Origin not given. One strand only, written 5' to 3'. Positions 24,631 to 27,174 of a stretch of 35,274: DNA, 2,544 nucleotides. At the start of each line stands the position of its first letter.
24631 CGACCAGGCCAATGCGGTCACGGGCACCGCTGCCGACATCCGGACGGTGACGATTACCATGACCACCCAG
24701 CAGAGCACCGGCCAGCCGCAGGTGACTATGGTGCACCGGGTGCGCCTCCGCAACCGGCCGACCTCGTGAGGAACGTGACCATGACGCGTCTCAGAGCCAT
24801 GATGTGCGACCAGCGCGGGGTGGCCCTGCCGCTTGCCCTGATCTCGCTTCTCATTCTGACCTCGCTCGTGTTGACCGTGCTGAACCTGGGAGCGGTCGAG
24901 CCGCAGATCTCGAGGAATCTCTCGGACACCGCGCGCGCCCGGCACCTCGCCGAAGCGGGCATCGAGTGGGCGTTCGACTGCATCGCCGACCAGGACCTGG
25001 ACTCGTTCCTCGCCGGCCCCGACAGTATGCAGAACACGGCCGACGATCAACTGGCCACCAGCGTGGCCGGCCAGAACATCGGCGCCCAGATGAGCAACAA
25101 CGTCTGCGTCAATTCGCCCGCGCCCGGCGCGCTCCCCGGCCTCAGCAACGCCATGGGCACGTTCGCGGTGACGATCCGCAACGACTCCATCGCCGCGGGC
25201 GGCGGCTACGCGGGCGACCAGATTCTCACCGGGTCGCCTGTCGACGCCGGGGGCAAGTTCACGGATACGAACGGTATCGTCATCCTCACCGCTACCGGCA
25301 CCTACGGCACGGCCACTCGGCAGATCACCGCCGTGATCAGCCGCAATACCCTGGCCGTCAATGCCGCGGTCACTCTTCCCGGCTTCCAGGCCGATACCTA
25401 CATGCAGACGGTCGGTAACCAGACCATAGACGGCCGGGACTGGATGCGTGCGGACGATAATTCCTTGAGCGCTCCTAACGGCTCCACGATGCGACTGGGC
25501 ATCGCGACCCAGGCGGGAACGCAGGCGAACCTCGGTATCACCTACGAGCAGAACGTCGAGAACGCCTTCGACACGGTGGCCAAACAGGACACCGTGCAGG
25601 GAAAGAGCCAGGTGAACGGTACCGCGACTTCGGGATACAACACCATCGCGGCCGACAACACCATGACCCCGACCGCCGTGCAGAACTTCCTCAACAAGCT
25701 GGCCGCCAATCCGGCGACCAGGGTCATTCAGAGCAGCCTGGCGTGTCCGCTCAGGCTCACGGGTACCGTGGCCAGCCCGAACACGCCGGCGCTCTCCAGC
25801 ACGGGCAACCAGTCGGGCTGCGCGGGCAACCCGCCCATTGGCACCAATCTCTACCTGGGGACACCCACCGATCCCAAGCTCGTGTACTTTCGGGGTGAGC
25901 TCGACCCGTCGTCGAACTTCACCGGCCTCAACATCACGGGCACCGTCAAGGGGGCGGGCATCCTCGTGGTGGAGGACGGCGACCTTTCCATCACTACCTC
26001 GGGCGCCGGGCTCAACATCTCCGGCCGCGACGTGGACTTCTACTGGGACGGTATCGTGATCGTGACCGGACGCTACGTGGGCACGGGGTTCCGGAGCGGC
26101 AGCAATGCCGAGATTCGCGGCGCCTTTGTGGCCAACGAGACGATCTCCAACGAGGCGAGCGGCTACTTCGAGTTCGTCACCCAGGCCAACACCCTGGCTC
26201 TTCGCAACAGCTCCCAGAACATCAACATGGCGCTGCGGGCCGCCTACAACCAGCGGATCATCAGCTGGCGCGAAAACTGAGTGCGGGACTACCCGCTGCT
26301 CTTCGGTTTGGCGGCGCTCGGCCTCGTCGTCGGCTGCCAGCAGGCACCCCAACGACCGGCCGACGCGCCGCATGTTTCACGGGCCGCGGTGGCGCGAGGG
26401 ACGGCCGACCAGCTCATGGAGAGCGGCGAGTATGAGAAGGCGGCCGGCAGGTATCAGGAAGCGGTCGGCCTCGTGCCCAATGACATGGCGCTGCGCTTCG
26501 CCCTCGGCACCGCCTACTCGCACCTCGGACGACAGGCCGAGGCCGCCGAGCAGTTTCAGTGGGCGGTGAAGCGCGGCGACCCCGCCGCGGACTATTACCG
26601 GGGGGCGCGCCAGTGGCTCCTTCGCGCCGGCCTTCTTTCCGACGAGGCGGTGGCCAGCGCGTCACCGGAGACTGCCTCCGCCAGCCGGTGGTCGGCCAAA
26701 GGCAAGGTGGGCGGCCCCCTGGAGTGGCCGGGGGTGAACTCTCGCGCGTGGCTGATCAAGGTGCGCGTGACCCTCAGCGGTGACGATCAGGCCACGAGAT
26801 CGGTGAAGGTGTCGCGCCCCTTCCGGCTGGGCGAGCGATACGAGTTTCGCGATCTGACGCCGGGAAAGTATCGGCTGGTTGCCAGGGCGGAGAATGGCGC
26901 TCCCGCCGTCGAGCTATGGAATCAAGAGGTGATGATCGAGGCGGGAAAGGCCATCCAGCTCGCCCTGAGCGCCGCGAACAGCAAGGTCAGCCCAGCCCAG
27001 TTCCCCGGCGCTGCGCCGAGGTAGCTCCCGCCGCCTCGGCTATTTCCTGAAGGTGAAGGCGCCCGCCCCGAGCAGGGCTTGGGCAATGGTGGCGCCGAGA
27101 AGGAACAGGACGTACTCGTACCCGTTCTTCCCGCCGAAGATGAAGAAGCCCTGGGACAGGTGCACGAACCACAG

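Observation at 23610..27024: Sigma-54-driven, self-contained pseudopilin trio plus TPR lipoprotein, with no pilus or T2SS machinery nearby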

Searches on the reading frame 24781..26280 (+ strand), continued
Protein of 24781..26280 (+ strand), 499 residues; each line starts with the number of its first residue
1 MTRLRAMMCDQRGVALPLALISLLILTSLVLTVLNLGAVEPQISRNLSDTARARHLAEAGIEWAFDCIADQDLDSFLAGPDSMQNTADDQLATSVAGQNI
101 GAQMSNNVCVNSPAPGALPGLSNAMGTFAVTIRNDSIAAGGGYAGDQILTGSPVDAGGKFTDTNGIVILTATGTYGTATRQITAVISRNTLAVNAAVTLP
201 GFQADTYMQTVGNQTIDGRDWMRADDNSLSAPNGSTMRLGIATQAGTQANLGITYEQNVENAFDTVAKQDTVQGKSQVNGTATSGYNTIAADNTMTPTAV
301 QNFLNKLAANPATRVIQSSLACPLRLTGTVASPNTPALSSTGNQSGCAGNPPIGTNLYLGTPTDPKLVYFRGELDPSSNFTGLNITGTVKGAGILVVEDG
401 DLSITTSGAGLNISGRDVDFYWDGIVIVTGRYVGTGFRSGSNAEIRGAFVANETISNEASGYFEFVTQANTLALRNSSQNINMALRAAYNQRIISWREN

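Call 78: search_protein_families(library=pfam, proteins=[L062:7944-9146:+, L055:7716-9158:+, L055:16648-17268:+], max_evalue=0.01)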
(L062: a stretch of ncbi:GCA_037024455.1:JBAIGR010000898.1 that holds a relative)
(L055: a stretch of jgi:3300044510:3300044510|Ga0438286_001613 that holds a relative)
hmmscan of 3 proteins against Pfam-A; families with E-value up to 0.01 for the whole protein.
L062:7944-9146:+ (401 aa): 2 families
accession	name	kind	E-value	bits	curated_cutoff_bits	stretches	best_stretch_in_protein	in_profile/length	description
PF14341.11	PilX_N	-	0.0019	18.6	25.5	1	4-54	1-51/51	PilX N-terminal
PF23981.1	DUF7305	-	0.0053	17.1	27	0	316-360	130-175/185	Domain of unknown function (DUF7305)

L055:7716-9158:+ (481 aa): 1 family
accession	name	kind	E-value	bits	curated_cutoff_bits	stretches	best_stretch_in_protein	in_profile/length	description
PF14341.11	PilX_N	-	0.0029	18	25.5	1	12-62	1-51/51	PilX N-terminal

L055:16648-17268:+ (207 aa): 22 families
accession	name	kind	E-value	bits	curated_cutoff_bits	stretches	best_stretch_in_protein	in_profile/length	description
PF14559.12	TPR_19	-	6.6e-15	55.6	25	1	35-98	3-66/68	Tetratricopeptide repeat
PF13428.12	TPR_14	-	4.8e-14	51.9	23.5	2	92-132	2-42/44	Tetratricopeptide repeat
PF07719.23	TPR_2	-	8.4e-13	47.8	27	0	93-124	3-34/34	Tetratricopeptide repeat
PF13432.12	TPR_16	-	8.3e-12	45.8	32.7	1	29-90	3-64/65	Tetratricopeptide repeat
PF24575.1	TPR_Slam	-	5.1e-07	30.5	35.2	1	19-78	44-102/104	Surface lipoprotein assembly modifier, N-terminal TPR repeats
PF13174.12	TPR_6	-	8.3e-07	29.7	26.3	0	96-122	5-31/33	Tetratricopeptide repeat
PF00515.34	TPR_1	-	1.4e-06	28.3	27.8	0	25-56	3-34/34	Tetratricopeptide repeat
PF12895.13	ANAPC3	-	2.2e-06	28.3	27.2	1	11-78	10-77/82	Anaphase-promoting complex, cyclosome, subunit 3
PF13424.12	TPR_12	-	4e-06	27.4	30.1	0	72-119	24-73/77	Tetratricopeptide repeat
PF25064.1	ARM_TT21_5th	-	5.7e-06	27.1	27.8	1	58-119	2-63/117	TT21 fifth ARM repeats domain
PF13414.12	TPR_11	-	2.1e-05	24.6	26.8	0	162-193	1-32/42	TPR repeat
PF13176.12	TPR_7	-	4.4e-05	23.7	27.9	0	25-51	1-29/36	Tetratricopeptide repeat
PF12569.14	NatA_aux_su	-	5.5e-05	22.7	33.3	1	63-145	198-282/515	N-terminal acetyltransferase A, auxiliary subunit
PF13429.12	TPR_15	-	5.9e-05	23.1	26.2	0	84-143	139-198/280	Tetratricopeptide repeat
PF14561.12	TPR_20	-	0.00051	20.7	25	0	78-128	9-59/90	Tetratricopeptide repeat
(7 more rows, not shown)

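Call 81: search_protein_families(library=ncbifam, proteins=[L042:2385-3779:+, L055:9167-9874:+, L055:16648-17268:+, L055:7716-9158:+], max_evalue=0.001)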
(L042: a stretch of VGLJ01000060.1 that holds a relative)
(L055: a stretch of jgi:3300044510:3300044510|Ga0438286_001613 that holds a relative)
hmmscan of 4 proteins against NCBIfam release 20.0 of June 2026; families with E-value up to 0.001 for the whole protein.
L042:2385-3779:+ (465 aa): 115 families (the best 25 are shown)
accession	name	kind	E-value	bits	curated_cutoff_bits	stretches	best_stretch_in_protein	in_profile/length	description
NF008469.0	PRK11361.1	equivalog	7.5e-147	489.7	714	1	3-455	4-456/461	acetoacetate metabolism transcriptional regulator AtoC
NF007689.0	PRK10365.1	equivalog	4.4e-127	424.5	760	1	5-446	7-435/441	sigma-54-dependent response regulator transcription factor ZraR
TIGR01818.1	ntrC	equivalog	5.2e-125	417.8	558.6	1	6-450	1-460/463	nitrogen regulation protein NR(I)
TIGR02915.1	PEP_resp_reg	equivalog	1.3e-120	403.2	502.6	1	6-446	1-435/445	PEP-CTERM-box response regulator transcription factor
NF041946.1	LuxO_transreg_Vib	equivalog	6.1e-116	387.9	800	1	9-451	2-458/463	quorum-sensing sigma-54 dependent transcriptional regulator LuxO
NF011695.0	PRK15115.1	equivalog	8.5e-115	384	763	1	4-455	7-438/445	two-component system response regulator GlrR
NF051870.1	NAssimRespRegNtrX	equivalog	9.4e-113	377.5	600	1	5-444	3-441/452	nitrogen assimilation response regulator NtrX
TIGR01817.1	nifA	equivalog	1.1e-110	371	528.85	1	120-456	176-530/534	nif-specific transcriptional activator NifA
NF041552.1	TF_PrdR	equivalog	6.1e-104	348.4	795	1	124-452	251-575/577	sigma-54 dependent transcriptional regulator PrdR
NF050807.1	TransRegFlbDCaul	equivalog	2.5e-103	346.3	750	1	25-454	22-439/454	sigma-54-dependent transcriptional regulator FlbD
NF038308.1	RNA_repair_RtcR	equivalog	3.5e-103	346.2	650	1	78-456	114-519/530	RNA repair transcriptional activator RtcR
NF008176.1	PRK10923.1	equivalog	1.1e-98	330.9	620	1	3-392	3-388/469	nitrogen regulation protein NR(I)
NF003451.0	PRK05022.1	equivalog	2.3e-94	317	476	1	114-442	163-497/512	nitric oxide reductase transcriptional regulator NorR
NF049963.1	RespRegFlgRCampy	domain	1e-89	301.3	750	1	6-384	3-376/429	fla regulon two-component system response regulator FlgR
NF011958.0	PRK15429.1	equivalog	2.8e-86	290.7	830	1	121-393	357-630/692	formate hydrogenlyase transcriptional activator FlhA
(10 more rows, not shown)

L055:9167-9874:+ (236 aa): 4 families
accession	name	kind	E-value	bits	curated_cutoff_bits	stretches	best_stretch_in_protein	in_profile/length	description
NF008520.0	PRK11447.1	equivalog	3e-05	22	858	1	37-106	462-530/1157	cellulose synthase complex outer membrane protein BcsC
TIGR02521.1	type_IV_pilW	equivalog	3.2e-05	23.6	154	1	10-94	3-89/234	type IV pilus biogenesis/stability protein PilW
TIGR02917.1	PEP_TPR_lipo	equivalog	0.00049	18.1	312.2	1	43-97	472-526/899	XrtA/PEP-CTERM system TPR-repeat protein PrsT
NF052345.1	S_layer_anammox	exception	0.00059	17.3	1400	1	117-223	1297-1393/1596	Kustd1514 family S-layer glycoprotein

L055:16648-17268:+ (207 aa): 14 families
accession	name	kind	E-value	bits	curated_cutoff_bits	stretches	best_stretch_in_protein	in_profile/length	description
TIGR02917.1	PEP_TPR_lipo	equivalog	2.4e-20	72.1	312.2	2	2-136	715-848/899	XrtA/PEP-CTERM system TPR-repeat protein PrsT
NF040959.1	MamA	equivalog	3e-08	33.4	200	1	28-126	76-174/204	magnetosome protein MamA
NF042912.1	Amuc_1098_fam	equivalog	4.7e-08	31.6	750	1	32-203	31-203/805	Amuc_1098 family type IV pilus outer membrane protein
TIGR03939.1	PGA_TPR_OMP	equivalog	1.8e-07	29.8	366.65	1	19-127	82-190/800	poly-beta-1,6 N-acetyl-D-glucosamine export porin PgaA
NF033920.0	C39_PA2778_fam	equivalog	2.7e-06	27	150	1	23-122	156-255/255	PA2778 family cysteine peptidase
NF033758.1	gliding_GltE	equivalog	2.8e-06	26.6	225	1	24-177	155-312/411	adventurous gliding motility TPR repeat lipoprotein GltE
TIGR02521.1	type_IV_pilW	equivalog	7.9e-06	25.6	154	0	23-116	135-228/234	type IV pilus biogenesis/stability protein PilW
NF008757.0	PRK11788.1-5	equivalog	1.5e-05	24.4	363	0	7-138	197-329/388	lipopolysaccharide assembly protein LapB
TIGR00540.1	TPR_hemY_coli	hypoth_equivalog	2.4e-05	23.3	142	1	59-119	154-214/385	heme biosynthesis-associated TPR protein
NF008520.0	PRK11447.1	equivalog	2.7e-05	22.1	858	0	12-119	591-699/1157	cellulose synthase complex outer membrane protein BcsC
NF052415.1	T3SS_chap_SctY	equivalog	3.6e-05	24.2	70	1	29-119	12-105/106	type III secretion apparatus assembly chaperone SctY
NF040658.1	Myxo_OME_TraC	equivalog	0.00027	19.8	500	0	13-141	82-205/602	outer membrane exchange accessory lipoprotein TraC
NF008756.0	PRK11788.1-4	equivalog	0.00038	19.6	474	1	7-133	164-291/389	lipopolysaccharide assembly protein LapB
NF011726.0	PRK15179.1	equivalog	0.00078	17.9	733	1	37-118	66-147/694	Vi polysaccharide biosynthesis protein TviE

L055:7716-9158:+ (481 aa): 0 families

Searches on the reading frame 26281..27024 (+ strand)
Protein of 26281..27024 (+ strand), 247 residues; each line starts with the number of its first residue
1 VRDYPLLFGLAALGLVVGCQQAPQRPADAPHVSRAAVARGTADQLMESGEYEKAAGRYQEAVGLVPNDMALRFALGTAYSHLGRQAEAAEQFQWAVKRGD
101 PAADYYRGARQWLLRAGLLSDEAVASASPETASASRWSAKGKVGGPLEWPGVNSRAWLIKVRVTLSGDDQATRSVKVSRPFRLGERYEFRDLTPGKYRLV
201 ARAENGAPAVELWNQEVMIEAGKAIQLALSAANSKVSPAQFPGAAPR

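Call 4: search_protein_families(library=pfam, proteins=[window:26281-27024:+], max_evalue=1)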
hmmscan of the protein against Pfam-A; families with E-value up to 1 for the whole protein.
window:26281-27024:+ (247 aa): 18 families
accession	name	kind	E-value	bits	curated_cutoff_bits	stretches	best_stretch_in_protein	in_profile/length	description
PF13432.12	TPR_16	-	4.5e-07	30.6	32.7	1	42-100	4-62/65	Tetratricopeptide repeat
PF13414.12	TPR_11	-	1.1e-06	28.7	26.8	1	43-83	2-42/42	TPR repeat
PF03704.23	BTAD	-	2e-05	25.4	22.1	1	25-97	52-124/146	Bacterial transcriptional activator domain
PF13428.12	TPR_14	-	3.1e-05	24.7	23.5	2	40-77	6-43/44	Tetratricopeptide repeat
PF14559.12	TPR_19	-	3.7e-05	24.4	25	1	45-99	1-55/68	Tetratricopeptide repeat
PF07719.23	TPR_2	-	0.00011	22.4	27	2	42-68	8-34/34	Tetratricopeptide repeat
PF13424.12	TPR_12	-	0.00046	20.8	30.1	1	38-97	6-73/77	Tetratricopeptide repeat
PF14561.12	TPR_20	-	0.0031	18.2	25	1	59-101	12-54/90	Tetratricopeptide repeat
PF24575.1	TPR_Slam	-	0.0046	17.8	35.2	1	37-92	49-104/104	Surface lipoprotein assembly modifier, N-terminal TPR repeats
PF13371.12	TPR_9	-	0.0056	17.1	35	1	47-100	7-60/73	Tetratricopeptide repeat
PF20225.4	DUF6584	-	0.008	16.7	27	1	44-88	12-56/171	Family of unknown function (DUF6584)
PF00515.34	TPR_1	-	0.011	16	27.8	1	74-97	6-29/34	Tetratricopeptide repeat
PF13620.12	CarboxypepD_reg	-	0.013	16.3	32.3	1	186-224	39-74/82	Carboxypeptidase regulatory-like domain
PF13431.12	TPR_17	-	0.018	15.7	24.4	1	58-88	2-32/34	Tetratricopeptide repeat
PF13176.12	TPR_7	-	0.033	14.7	27.9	0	46-65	10-29/36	Tetratricopeptide repeat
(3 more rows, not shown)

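Call 5: search_protein_families(library=ncbifam, proteins=[window:26281-27024:+], max_evalue=1)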
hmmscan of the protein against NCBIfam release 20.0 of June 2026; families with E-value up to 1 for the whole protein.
window:26281-27024:+ (247 aa): 13 families
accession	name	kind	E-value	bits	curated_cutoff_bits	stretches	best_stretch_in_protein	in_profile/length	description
TIGR02521.1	type_IV_pilW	equivalog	5e-07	29.5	154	1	10-100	3-96/234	type IV pilus biogenesis/stability protein PilW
NF040959.1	MamA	equivalog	2.7e-06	27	200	1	34-97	106-167/204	magnetosome protein MamA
NF033920.0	C39_PA2778_fam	equivalog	6.5e-05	22.5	150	1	26-117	147-238/255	PA2778 family cysteine peptidase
NF008520.0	PRK11447.1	equivalog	9.4e-05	20.4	858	1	38-98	272-332/1157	cellulose synthase complex outer membrane protein BcsC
TIGR02552.1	LcrH_SycD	equivalog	0.00021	21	104.8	1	42-100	59-117/136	SycD/LcrH family type III secretion system chaperone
TIGR02917.1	PEP_TPR_lipo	equivalog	0.0037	15.2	312.2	1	45-96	746-797/899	XrtA/PEP-CTERM system TPR-repeat protein PrsT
TIGR03302.1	OM_YfiO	subfamily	0.0044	16.5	81.4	1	8-81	6-80/239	outer membrane protein assembly factor BamD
NF047507.1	TPR_BatC_Lepto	exception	0.0087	15.6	175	1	44-97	33-86/214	TPR repeat-containing protein BatC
NF002725.1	PRK02603.1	equivalog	0.011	15.8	143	1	45-109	82-146/173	photosystem I assembly protein Ycf3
NF042912.1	Amuc_1098_fam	equivalog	0.072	11.1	750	1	32-86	38-92/805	Amuc_1098 family type IV pilus outer membrane protein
TIGR02795.1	tol_pal_ybgF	equivalog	0.083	13.5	90.1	1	41-98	8-68/119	tol-pal system protein YbgF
NF049904.1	lambda_TipJ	exception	0.21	9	1950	1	160-206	652-696/1163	phage attachment tail tip protein J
NF052312.1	T9SS_PorW_SprE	equivalog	0.3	9.7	250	1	38-99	182-246/716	type IX secretion system periplasmic lipoprotein PorW/SprE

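Call 38: find_homologous_proteins(query=window:26281-27021:+, max_evalue=0.001)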
Query window:26281-27021:+ (247 aa): 93 proteins with E <= 0.001 among 8000 candidates.
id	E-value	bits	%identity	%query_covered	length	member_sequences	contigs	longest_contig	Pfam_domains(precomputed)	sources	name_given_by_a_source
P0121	1.0e-143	495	92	100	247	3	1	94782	PF13414.13,PF13432.13,PF07719.24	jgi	jgi:tetratricopeptide (TPR) repeat protein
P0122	1.3e-138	478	88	100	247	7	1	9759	PF13414.13,PF13432.13,PF07719.24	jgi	jgi:tetratricopeptide (TPR) repeat protein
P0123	3.8e-138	477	89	100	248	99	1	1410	PF13414.13,PF13432.13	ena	-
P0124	1.6e-137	475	89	100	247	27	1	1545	PF13414.13,PF13432.13,PF07719.24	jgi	jgi:tetratricopeptide (TPR) repeat protein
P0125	3.5e-135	467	86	100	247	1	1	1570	PF14559.13,PF13414.13,PF13432.13,PF07719.24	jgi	-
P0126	4.5e-132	457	85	100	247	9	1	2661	PF13414.13,PF13432.13,PF13428.13,PF07719.24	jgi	jgi:tetratricopeptide (TPR) repeat protein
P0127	4.6e-127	441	83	100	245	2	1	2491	PF13414.13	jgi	jgi:tetratricopeptide (TPR) repeat protein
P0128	8.8e-125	433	85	96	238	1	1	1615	PF13414.13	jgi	jgi:tetratricopeptide (TPR) repeat protein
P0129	1.8e-123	429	80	100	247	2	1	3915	PF14559.13,PF13414.13,PF13432.13,PF07719.24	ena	-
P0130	3.6e-116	405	77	99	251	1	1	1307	PF14559.13,PF13414.13,PF13432.13,PF07719.24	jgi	-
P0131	2.5e-115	402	76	100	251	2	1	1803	PF14559.13,PF13414.13,PF13432.13,PF07719.24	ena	-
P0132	1.7e-114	399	74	100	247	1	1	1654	PF14559.13,PF13414.13,PF13432.13,PF07719.24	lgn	-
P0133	2.0e-114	399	76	100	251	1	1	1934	PF14559.13,PF13414.13,PF13432.13,PF07719.24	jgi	jgi:tetratricopeptide (TPR) repeat protein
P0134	3.0e-114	399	75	100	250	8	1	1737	PF14559.13,PF13414.13,PF13432.13,PF07719.24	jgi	jgi:tetratricopeptide (TPR) repeat protein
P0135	1.5e-112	393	76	100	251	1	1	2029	PF14559.13,PF13414.13,PF13432.13,PF07719.24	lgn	-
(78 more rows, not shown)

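Call 46: predict_structure(alignment_id=A3)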
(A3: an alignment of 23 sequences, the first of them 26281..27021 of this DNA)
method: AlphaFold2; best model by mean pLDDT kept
length: 247 residues; sequences in the alignment: 23
mean_pLDDT: 80.6   pTM: 0.45
mean pLDDT of the five models: 80.6, 80.2, 79.1, 78.2, 76.7
residues with pLDDT >= 90: 129; 70-90: 63; 50-70: 12; < 50: 43
segments of 3 or more residues with pLDDT < 50: 1-26, 122-137
pLDDT, mean of each block of 10 residues (from residue 1): 41 40 49 90 96 97 95 97 88 93 94 82 38 46 92 80 94 90 92 94 82 94 90 88 71
secondary structure, 60 per line:
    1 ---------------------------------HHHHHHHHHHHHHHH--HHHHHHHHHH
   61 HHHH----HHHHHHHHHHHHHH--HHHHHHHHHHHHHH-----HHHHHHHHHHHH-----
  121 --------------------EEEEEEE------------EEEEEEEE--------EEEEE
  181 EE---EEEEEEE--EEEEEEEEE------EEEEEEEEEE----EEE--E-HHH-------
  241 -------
elements in order: H34-48 H51-64 H69-82 H85-98 H104-115 E141-147 E160-167 E176-182 E186-192 E195-203 E210-219 E224-226

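Call 51: fold_search(model_id=the predicted structure, library=pdb)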
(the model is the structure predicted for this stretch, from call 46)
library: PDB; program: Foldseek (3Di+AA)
matches with E <= 10: 1704; with E <= 0.001: 13
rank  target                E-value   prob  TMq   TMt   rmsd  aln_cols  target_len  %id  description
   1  3njx                  2.4e-04  1.00  0.27  0.14  10.2       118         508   17  Rhamnogalacturonan Lyase from Aspergillus aculeatus mutant H210A (released 2010-10-06)
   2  2xhn_A                2.7e-04  1.00  0.27  0.14  10.2       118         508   17  Rhamnogalacturonan lyase from Aspergillus aculeatus K150A active site mutant (released 2010-09-29)
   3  1nkg                  3.1e-04  1.00  0.27  0.14  10.2       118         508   17  Rhamnogalacturonan lyase from Aspergillus aculeatus (released 2004-05-25)
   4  2wqh                  3.4e-04  1.00  0.31  0.68   2.3        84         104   26  Crystal structure of CTPR3Y3 (released 2010-04-07)
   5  6v8e_B                4.1e-04  1.00  0.28  0.58   2.7        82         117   29  Computationally designed C3-symmetric homotrimer from TPR repeat protein (released 2020-08-12)
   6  8ump_A                4.6e-04  1.00  0.29  0.58   1.8        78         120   29  T33-ml35 - Designed Tetrahedral Protein Cage Using Machine Learning Algorithms (released 2023-11-15)
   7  1na0_A                4.9e-04  1.00  0.31  0.61   2.3        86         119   26  Design of Stable alpha-Helical Arrays from an Idealized TPR Motif (released 2003-06-03)
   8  6v8e_A                4.9e-04  1.00  0.28  0.56   2.8        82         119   29  Computationally designed C3-symmetric homotrimer from TPR repeat protein (released 2020-08-12)
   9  1na3_A                4.9e-04  1.00  0.28  0.74   2.9        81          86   30  Design of Stable alpha-Helical Arrays from an Idealized TPR Motif (released 2003-06-03)
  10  6vfh_A                5.5e-04  1.00  0.31  0.62   1.4        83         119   31  De novo designed tetrahedral nanoparticle T33_dn10 (released 2020-08-12)
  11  3kd7_C                7.7e-04  1.00  0.29  0.67   2.8        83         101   26  Designed TPR module (CTPR390) in complex with its peptide-ligand (Hsp90 peptide) (released 2010-02-02)
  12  5hrz                  8.2e-04  1.00  0.28  0.55   2.9        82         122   30  Computationally Designed Trimer 1na0C3_3 (released 2017-04-12)
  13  3kd7_A                9.7e-04  1.00  0.31  0.71   2.3        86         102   26  Designed TPR module (CTPR390) in complex with its peptide-ligand (Hsp90 peptide) (released 2010-02-02)
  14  2avp                  1.0e-03  1.00  0.26  0.89   1.2        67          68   30  Crystal structure of an 8 repeat consensus TPR superhelix (released 2005-09-13)
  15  6v8e_D                1.0e-03  1.00  0.28  0.57   2.7        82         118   29  Computationally designed C3-symmetric homotrimer from TPR repeat protein (released 2020-08-12)
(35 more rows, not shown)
